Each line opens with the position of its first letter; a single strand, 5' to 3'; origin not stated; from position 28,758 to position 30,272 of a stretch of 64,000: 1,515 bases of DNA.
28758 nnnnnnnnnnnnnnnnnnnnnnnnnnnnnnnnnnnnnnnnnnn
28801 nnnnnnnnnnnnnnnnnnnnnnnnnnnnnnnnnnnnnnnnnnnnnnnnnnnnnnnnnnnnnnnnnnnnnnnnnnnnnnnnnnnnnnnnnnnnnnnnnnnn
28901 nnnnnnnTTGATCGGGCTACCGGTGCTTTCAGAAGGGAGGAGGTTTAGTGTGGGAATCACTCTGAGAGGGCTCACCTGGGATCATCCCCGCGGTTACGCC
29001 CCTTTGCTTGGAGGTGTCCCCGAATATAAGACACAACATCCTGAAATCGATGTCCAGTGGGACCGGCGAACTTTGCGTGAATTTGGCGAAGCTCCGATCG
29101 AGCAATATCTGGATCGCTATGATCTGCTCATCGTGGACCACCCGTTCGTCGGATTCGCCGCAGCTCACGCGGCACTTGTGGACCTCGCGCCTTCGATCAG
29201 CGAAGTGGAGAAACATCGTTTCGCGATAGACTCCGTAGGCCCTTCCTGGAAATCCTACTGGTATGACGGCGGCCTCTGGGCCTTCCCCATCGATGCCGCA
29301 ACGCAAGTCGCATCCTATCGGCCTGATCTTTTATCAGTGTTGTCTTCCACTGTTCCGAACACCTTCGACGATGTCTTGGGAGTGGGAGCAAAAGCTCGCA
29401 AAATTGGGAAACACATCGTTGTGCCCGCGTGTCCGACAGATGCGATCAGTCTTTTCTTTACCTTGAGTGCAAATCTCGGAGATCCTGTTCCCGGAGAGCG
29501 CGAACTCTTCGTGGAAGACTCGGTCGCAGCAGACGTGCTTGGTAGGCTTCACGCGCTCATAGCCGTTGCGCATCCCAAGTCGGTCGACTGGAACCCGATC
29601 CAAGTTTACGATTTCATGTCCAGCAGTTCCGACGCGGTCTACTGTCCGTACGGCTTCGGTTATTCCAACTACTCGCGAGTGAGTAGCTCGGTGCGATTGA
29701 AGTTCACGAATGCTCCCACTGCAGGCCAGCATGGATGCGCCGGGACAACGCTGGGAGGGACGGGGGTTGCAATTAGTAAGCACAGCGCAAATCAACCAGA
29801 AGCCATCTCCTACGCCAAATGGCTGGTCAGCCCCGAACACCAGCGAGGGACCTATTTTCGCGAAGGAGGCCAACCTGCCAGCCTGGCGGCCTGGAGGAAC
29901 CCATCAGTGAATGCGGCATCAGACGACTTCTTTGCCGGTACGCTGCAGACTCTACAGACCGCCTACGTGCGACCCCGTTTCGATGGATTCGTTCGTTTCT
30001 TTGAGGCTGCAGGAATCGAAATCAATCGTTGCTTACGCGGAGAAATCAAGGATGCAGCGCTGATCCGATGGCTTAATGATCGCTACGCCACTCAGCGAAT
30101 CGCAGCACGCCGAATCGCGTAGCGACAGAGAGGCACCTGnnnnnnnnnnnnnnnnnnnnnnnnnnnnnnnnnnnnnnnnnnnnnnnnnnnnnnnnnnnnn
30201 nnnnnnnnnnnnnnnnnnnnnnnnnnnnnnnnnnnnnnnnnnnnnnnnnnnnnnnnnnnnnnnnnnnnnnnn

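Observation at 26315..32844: IclR-led seven-gene operon (MaoC, leaderless SBP-fold protein, MaoC, RraA-type aldolase, split UxaA/SuyAB-type dehydratase) facing a CoA-transferase: a gene set I cannot map to any characterised pathway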

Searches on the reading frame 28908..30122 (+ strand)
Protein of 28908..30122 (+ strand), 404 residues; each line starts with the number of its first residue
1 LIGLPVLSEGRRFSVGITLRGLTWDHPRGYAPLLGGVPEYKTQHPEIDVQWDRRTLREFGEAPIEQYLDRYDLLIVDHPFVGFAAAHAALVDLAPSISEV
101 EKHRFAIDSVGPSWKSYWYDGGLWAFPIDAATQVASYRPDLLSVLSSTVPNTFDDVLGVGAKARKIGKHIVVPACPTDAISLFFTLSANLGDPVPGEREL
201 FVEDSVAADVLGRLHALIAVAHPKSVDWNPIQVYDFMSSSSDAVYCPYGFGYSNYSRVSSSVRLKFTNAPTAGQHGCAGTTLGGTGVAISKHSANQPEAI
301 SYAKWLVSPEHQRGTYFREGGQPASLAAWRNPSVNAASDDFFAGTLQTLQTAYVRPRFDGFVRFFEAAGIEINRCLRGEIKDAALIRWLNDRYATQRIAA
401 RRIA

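Call 4: search_protein_families(library=pfam, proteins=[window:28908-30122:+], max_evalue=0.01)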
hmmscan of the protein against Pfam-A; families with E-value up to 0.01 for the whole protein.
window:28908-30122:+ (404 aa): 1 family
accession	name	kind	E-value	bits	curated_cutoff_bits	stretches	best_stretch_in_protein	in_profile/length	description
PF01547.30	SBP_bac_1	-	2.7e-11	44.5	26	1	34-312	11-306/307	Bacterial extracellular solute-binding protein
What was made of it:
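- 28950..30122 (+): Leaderless MalE-fold (CUT1-type) solute-binding-protein homologue, 390 aa. Predicted cytoplasmic partner of the CoA-transferase and hydratase. Pfam PF01547 (call 4).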

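Call 5: search_protein_families(library=ncbifam, proteins=[window:28908-30122:+], max_evalue=0.01)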
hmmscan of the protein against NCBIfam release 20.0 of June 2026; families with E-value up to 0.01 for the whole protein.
window:28908-30122:+ (404 aa): 0 families

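Call 8: find_homologous_proteins(query=window:28908-30122:+)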
Query window:28908-30122:+ (404 aa): 1529 proteins with E <= 0.001 among 8000 candidates; the best 120 are listed.
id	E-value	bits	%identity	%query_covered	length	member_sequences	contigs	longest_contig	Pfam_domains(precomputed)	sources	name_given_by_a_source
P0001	1.7e-254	862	95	97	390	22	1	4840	PF13416.12,PF01547.31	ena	-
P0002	1.8e-230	783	85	100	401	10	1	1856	PF13416.12,PF01547.31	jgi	jgi:multiple sugar transport system substrate-binding protein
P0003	1.1e-228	777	85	97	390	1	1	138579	PF13416.12,PF01547.31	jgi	jgi:multiple sugar transport system substrate-binding protein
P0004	4.7e-228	775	85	97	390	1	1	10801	PF13416.12,PF01547.31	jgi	jgi:multiple sugar transport system substrate-binding protein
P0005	7.5e-227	771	85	97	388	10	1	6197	PF13416.12,PF01547.31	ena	-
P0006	1.0e-226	771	86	97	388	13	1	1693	PF13416.12,PF01547.31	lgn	-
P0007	2.8e-225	766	85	97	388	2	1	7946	PF13416.12,PF01547.31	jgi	jgi:multiple sugar transport system substrate-binding protein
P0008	5.0e-224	762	84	97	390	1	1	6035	PF13416.12,PF01547.31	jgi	jgi:multiple sugar transport system substrate-binding protein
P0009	6.6e-224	761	84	97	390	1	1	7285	PF13416.12,PF01547.31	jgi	jgi:multiple sugar transport system substrate-binding protein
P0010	7.1e-224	761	84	96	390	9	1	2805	PF13416.12,PF01547.31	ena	-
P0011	2.2e-223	759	84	97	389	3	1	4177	PF01547.31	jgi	-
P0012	6.3e-223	758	83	97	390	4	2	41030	PF13416.12,PF01547.31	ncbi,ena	-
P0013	1.7e-222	757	83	97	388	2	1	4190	PF13416.12,PF01547.31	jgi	jgi:multiple sugar transport system substrate-binding protein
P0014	1.7e-222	757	83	97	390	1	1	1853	PF13416.12,PF01547.31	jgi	jgi:multiple sugar transport system substrate-binding protein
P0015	2.9e-222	756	84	97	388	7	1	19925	PF13416.12,PF01547.31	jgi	-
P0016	3.3e-222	756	82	97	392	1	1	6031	PF01547.31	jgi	jgi:multiple sugar transport system substrate-binding protein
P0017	3.3e-222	756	83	97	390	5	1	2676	PF13416.12,PF01547.31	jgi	-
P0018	3.8e-222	755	83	97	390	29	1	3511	PF01547.31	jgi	jgi:multiple sugar transport system substrate-binding protein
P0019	1.2e-221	754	83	97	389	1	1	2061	PF01547.31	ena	-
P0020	1.7e-221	753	83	97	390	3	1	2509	PF13416.12,PF01547.31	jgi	jgi:multiple sugar transport system substrate-binding protein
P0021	2.3e-221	753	83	97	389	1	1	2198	PF01547.31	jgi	jgi:multiple sugar transport system substrate-binding protein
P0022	3.3e-221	752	83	97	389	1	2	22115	PF01547.31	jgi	jgi:multiple sugar transport system substrate-binding protein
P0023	3.4e-221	752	83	97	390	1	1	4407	PF13416.12,PF01547.31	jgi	jgi:multiple sugar transport system substrate-binding protein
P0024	4.2e-221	752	83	97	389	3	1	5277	PF01547.31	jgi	jgi:multiple sugar transport system substrate-binding protein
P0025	6.2e-221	751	82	97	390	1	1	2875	PF13416.12,PF01547.31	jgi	jgi:multiple sugar transport system substrate-binding protein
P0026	8.2e-221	751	83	97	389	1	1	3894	PF01547.31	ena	-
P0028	1.1e-220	751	83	97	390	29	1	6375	PF13416.12,PF01547.31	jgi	jgi:multiple sugar transport system substrate-binding protein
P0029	1.6e-220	750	82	97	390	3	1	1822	PF13416.12,PF01547.31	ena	-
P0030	1.7e-220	750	83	97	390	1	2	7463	PF13416.12,PF01547.31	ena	-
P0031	3.7e-220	749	83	96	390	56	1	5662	PF13416.12,PF01547.31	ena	-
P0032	4.5e-220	749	82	96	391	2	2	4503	PF13416.12,PF01547.31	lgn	-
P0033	1.8e-219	747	82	96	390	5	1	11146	PF01547.31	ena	-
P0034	1.9e-219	747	83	97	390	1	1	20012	PF13416.12,PF01547.31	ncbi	-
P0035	2.1e-219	746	83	97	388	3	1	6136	PF13416.12,PF01547.31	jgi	jgi:multiple sugar transport system substrate-binding protein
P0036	3.4e-219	746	83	97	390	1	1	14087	PF13416.12,PF01547.31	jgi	jgi:multiple sugar transport system substrate-binding protein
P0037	3.6e-219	746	82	97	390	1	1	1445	PF13416.12,PF01547.31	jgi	jgi:multiple sugar transport system substrate-binding protein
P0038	4.2e-219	745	81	97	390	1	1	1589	PF13416.12,PF01547.31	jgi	jgi:multiple sugar transport system substrate-binding protein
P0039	8.2e-219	744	82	97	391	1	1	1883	PF01547.31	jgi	jgi:multiple sugar transport system substrate-binding protein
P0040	8.4e-219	744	82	97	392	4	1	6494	PF01547.31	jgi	jgi:multiple sugar transport system substrate-binding protein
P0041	9.1e-219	744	81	97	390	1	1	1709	PF13416.12,PF01547.31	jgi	jgi:multiple sugar transport system substrate-binding protein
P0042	2.6e-218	743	81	97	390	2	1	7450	PF01547.31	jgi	jgi:multiple sugar transport system substrate-binding protein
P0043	4.3e-218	742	81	97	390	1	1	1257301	PF01547.31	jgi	jgi:multiple sugar transport system substrate-binding protein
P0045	2.1e-217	740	81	97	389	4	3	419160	PF13416.12,PF01547.31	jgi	-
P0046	2.3e-217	740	82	96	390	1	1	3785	PF13416.12,PF01547.31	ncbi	-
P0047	3.2e-217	739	81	97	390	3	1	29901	PF13416.12,PF01547.31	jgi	jgi:multiple sugar transport system substrate-binding protein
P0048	4.2e-217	739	81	97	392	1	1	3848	PF13416.12,PF01547.31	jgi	jgi:multiple sugar transport system substrate-binding protein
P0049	4.4e-217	739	82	97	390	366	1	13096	PF13416.12,PF01547.31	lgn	-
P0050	5.8e-217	738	80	97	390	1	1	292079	PF13416.12,PF01547.31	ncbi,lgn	ncbi:MAG: extracellular solute-binding protein [Terriglobales bacterium]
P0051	6.0e-217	738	80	97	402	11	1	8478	PF13416.12,PF01547.31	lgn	-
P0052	8.4e-217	738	81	97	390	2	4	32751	PF01547.31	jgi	jgi:multiple sugar transport system substrate-binding protein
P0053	1.0e-216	738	80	97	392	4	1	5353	PF01547.31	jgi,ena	jgi:multiple sugar transport system substrate-binding protein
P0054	1.2e-216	737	81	97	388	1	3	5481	PF13416.12,PF01547.31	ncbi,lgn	-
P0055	1.2e-216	737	81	97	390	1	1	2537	PF13416.12,PF01547.31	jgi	-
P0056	1.6e-216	737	81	97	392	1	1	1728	PF01547.31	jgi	jgi:multiple sugar transport system substrate-binding protein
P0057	2.0e-216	737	81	97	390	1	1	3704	PF13416.12,PF01547.31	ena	-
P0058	2.7e-216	736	81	97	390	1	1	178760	PF01547.31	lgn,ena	-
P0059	2.8e-216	736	81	97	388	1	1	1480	PF13416.12,PF01547.31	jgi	jgi:multiple sugar transport system substrate-binding protein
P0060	3.4e-216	736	81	96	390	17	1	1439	PF13416.12,PF01547.31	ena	-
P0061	3.6e-216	736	81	97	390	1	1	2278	PF13416.12,PF01547.31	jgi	jgi:multiple sugar transport system substrate-binding protein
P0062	4.7e-216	735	82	97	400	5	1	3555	PF13416.12,PF01547.31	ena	-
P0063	6.0e-216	735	79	99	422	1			PF13416.12,PF01547.31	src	-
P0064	6.9e-216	735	80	97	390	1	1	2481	PF13416.12,PF01547.31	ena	-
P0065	8.3e-216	735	81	97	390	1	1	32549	PF13416.12,PF01547.31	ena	-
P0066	1.1e-215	734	80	97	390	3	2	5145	PF13416.12,PF01547.31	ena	-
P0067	1.1e-215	734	81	97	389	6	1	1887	PF13416.12,PF01547.31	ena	-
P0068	1.4e-215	734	82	97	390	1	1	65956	PF13416.12,PF01547.31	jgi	jgi:multiple sugar transport system substrate-binding protein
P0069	2.5e-215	733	81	97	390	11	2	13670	PF13416.12,PF01547.31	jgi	-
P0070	2.6e-215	733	86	91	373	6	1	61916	PF13416.12,PF01547.31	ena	-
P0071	2.6e-215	733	81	96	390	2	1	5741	PF13416.12,PF01547.31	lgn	-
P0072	3.6e-215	732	81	97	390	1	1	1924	PF01547.31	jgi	jgi:multiple sugar transport system substrate-binding protein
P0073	4.0e-215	732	81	97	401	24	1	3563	PF13416.12,PF01547.31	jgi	-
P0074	5.1e-215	732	80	97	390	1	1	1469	PF01547.31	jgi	-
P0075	5.3e-215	732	80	97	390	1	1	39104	PF13416.12,PF01547.31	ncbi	-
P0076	5.4e-215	732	81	97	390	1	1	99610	PF01547.31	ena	-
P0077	6.7e-215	732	79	99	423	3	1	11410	PF01547.31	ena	-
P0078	6.9e-215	732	79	97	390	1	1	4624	PF13416.12,PF01547.31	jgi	jgi:multiple sugar transport system substrate-binding protein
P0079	8.3e-215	731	81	97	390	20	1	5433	PF13416.12,PF01547.31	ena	-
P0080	1.2e-214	731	79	97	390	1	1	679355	PF13416.12,PF01547.31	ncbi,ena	-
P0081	1.5e-214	730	81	97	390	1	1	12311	PF13416.12,PF01547.31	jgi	-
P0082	1.6e-214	730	80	97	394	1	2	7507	PF13416.12,PF01547.31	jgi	jgi:multiple sugar transport system substrate-binding protein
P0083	2.0e-214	730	80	97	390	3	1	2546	PF13416.12,PF01547.31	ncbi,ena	-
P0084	2.3e-214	730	80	97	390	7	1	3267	PF13416.12,PF01547.31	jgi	-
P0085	3.3e-214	729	82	97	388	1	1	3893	PF13416.12,PF01547.31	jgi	jgi:multiple sugar transport system substrate-binding protein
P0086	4.0e-214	729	80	97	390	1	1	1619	PF13416.12,PF01547.31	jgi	jgi:multiple sugar transport system substrate-binding protein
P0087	6.6e-214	728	81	97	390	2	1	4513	PF13416.12,PF01547.31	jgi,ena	-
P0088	1.1e-213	728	81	97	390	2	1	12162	PF01547.31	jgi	jgi:multiple sugar transport system substrate-binding protein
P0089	1.5e-213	727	79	97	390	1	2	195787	PF13416.12,PF01547.31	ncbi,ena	ncbi:MAG: extracellular solute-binding protein [Candidatus Sulfotelmatobacter sp.]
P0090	3.2e-213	726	81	97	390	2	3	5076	PF13416.12,PF01547.31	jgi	-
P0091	3.8e-213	726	80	97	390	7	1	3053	PF13416.12,PF01547.31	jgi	-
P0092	6.7e-213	725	80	97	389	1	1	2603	PF13416.12,PF01547.31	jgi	jgi:multiple sugar transport system substrate-binding protein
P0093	1.3e-212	724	79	97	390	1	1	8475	PF01547.31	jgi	-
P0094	1.4e-212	724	80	96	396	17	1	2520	PF01547.31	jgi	jgi:multiple sugar transport system substrate-binding protein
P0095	1.4e-212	724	80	97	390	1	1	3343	PF13416.12,PF01547.31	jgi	jgi:multiple sugar transport system substrate-binding protein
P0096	1.6e-212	724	81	96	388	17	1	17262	PF13416.12,PF01547.31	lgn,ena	-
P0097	1.7e-212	724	80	96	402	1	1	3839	PF01547.31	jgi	jgi:multiple sugar transport system substrate-binding protein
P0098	1.7e-212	724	79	97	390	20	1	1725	PF13416.12,PF01547.31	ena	-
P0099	2.1e-212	723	80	97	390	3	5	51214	PF13416.12,PF01547.31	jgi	jgi:multiple sugar transport system substrate-binding protein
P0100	2.2e-212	723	80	97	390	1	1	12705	PF13416.12,PF01547.31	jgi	jgi:multiple sugar transport system substrate-binding protein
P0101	2.9e-212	723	80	97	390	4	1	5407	PF01547.31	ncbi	-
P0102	4.0e-212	722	81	96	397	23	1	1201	PF13416.12,PF01547.31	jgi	jgi:multiple sugar transport system substrate-binding protein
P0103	4.4e-212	722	79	97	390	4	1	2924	PF13416.12,PF01547.31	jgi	jgi:multiple sugar transport system substrate-binding protein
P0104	5.0e-212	722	80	97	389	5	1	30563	PF13416.12,PF01547.31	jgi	jgi:multiple sugar transport system substrate-binding protein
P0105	6.6e-212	722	79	97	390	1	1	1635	PF01547.31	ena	-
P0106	7.0e-212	722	80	97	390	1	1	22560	PF13416.12,PF01547.31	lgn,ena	-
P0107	8.5e-212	721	79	97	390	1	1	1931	PF13416.12,PF01547.31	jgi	jgi:multiple sugar transport system substrate-binding protein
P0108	1.2e-211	721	80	97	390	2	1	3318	PF13416.12,PF01547.31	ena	-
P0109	1.4e-211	721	80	97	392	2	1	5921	PF13416.12,PF01547.31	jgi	jgi:multiple sugar transport system substrate-binding protein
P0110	1.8e-211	720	79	97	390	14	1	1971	PF13416.12,PF01547.31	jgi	jgi:multiple sugar transport system substrate-binding protein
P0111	2.4e-211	720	80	96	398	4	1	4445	PF13416.12,PF01547.31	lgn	-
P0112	3.1e-211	720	79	97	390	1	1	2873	PF13416.12,PF01547.31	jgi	jgi:multiple sugar transport system substrate-binding protein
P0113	3.3e-211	719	79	96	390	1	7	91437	PF01547.31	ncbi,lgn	ncbi:MAG: extracellular solute-binding protein [Candidatus Sulfotelmatobacter sp.]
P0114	3.3e-211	719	80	97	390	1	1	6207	PF13416.12,PF01547.31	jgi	jgi:multiple sugar transport system substrate-binding protein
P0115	4.2e-211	719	80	97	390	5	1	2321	PF13416.12,PF01547.31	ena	-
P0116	4.7e-211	719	81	94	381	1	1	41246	PF13416.12,PF01547.31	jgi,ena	jgi:multiple sugar transport system substrate-binding protein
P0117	1.2e-210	718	77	97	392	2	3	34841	PF01547.31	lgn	-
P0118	1.3e-210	717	79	97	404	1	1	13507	PF13416.12,PF01547.31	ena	-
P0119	1.3e-210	717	79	97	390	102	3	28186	PF13416.12,PF01547.31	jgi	jgi:multiple sugar transport system substrate-binding protein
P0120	1.3e-210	717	78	97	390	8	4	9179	PF13416.12,PF01547.31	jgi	jgi:multiple sugar transport system substrate-binding protein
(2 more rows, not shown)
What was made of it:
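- Closest known: CUT1 ABC-transporter solute-binding proteins. Same: Pfam SBP_bac_1 and SBP_bac_8 (calls 4, 8).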

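Call 12: search_solved_structures(query=window:28908-30122:+, max_evalue=1)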
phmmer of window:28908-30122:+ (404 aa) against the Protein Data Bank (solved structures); distinct sequences matched with E-value up to 1: 42.
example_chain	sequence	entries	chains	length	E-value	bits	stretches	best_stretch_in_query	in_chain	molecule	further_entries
6jai_A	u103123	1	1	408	1.9e-07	33.4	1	71-392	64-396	ABC transporter, periplasmic substrate-binding protein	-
6jb0_A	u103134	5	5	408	6.3e-07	31.7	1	72-392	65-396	ABC transporter, periplasmic substrate-binding protein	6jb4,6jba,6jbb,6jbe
5ysb_A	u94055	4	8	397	7.1e-07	31.5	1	89-370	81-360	Lin1841 protein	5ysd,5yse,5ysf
6jaz_A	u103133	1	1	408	1.2e-06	30.8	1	72-392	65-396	ABC transporter, periplasmic substrate-binding protein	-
6jar_A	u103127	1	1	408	1.2e-06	30.7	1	72-392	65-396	ABC transporter, periplasmic substrate-binding protein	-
6j9w_A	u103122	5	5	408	1.2e-06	30.7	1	72-392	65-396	ABC transporter, periplasmic substrate-binding protein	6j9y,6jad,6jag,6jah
5iai_A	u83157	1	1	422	5.1e-06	28.7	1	68-383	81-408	Sugar ABC transporter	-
6jam_A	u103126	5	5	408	8.5e-06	28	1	72-392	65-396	ABC transporter, periplasmic substrate-binding protein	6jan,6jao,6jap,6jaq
6jal_A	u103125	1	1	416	8.8e-06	27.9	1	72-392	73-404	ABC transporter, periplasmic substrate-binding protein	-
9xf5_A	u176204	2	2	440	9.9e-05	24.5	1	116-380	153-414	ABC transporter substrate-binding protein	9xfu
1eu8_A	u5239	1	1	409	0.00015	23.9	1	245-381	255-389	TREHALOSE/MALTOSE BINDING PROTEIN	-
3uor_A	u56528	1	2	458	0.00019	23.5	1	266-393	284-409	ABC transporter sugar binding protein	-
8bfy_A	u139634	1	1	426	0.00065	21.7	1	248-342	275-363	Putative secreted cellobiose-binding (Transport system associated)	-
7ape_A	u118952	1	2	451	0.0011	21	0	266-339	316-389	Lipoprotein (Sugar-binding) lpqY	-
7wcj_A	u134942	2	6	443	0.0015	20.5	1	269-357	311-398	Trehalose-binding lipoprotein LpqY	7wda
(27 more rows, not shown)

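Call 16: find_encoding_contigs(protein=P0050, flank=10000, max_places=2)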
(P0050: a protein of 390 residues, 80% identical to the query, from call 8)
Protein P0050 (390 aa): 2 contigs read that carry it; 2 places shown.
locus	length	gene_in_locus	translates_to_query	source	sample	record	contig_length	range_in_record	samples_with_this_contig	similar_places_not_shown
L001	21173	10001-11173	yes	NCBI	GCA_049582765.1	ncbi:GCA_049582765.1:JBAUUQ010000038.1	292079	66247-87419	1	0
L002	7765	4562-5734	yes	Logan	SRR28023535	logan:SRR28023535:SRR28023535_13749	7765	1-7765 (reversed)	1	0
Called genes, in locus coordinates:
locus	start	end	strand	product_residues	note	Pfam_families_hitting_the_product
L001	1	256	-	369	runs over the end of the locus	PF02746:MR_MLE_N, PF13378:MR_MLE_C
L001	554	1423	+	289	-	PF06379:RhaT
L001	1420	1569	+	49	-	-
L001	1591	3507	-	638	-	PF01839:FG-GAP (faint), PF13517:FG-GAP_3, PF07593:UnbV_ASPIC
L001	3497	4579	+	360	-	PF01408:GFO_IDH_MocA, PF22725:GFO_IDH_MocA_C3, PF02894:GFO_IDH_MocA_C (weak)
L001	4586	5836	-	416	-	PF13378:MR_MLE_C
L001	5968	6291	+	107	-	PF05336:rhaM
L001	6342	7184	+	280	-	PF04909:Amidohydro_2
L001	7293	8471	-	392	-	PF02515:CoA_transf_3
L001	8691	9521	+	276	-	PF09339:HTH_IclR, PF01614:IclR_C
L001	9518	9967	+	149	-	PF01575:MaoC_dehydratas, PF13452:FAS1_DH_region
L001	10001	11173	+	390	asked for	PF01547:SBP_bac_1, PF13416:SBP_bac_8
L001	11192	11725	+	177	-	PF01575:MaoC_dehydratas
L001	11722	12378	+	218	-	PF03737:RraA-like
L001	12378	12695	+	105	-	PF08666:SAF (faint)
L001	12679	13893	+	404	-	PF04295:GD_AH_second, PF20629:GD_AH_C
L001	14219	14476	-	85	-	-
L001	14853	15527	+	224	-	PF02607:B12-binding_2, PF02310:B12-binding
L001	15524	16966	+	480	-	PF06253:MTTB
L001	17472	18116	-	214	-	PF01833:TIG (weak)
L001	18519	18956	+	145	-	-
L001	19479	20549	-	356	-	-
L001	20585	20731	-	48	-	-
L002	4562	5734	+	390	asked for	PF01547:SBP_bac_1, PF13416:SBP_bac_8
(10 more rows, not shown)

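Call 18: search_protein_representatives(protein=window:28947-30122:+)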
Query: 391 residues. Proteins with E-value up to 0.001 (for the whole library): 1681; up to 1e-10: 1108; up to 1e-30: 474. The best 150 are listed.
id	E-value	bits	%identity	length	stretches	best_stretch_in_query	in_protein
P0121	1.5e-134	465.2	78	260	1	132-391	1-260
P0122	1.7e-132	458.4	52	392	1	4-383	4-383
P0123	9.1e-116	403.3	50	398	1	2-381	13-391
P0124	1.2e-108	379.9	47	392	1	5-386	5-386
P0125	5.9e-102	357.9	46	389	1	6-371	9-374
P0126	6.1e-102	357.8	47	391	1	6-364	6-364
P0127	8.0e-100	350.8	41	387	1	4-380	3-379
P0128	1.0e-95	337.3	45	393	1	6-374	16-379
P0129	3.4e-95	335.6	68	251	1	2-220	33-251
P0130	6.2e-92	324.9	40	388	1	3-370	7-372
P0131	4.4e-90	318.8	40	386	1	4-380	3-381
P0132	1.5e-89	317.1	43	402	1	4-382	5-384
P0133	2.4e-89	316.4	44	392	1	3-359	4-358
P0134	4.4e-86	305.6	40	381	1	5-383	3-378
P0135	5.6e-86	305.3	42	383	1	4-382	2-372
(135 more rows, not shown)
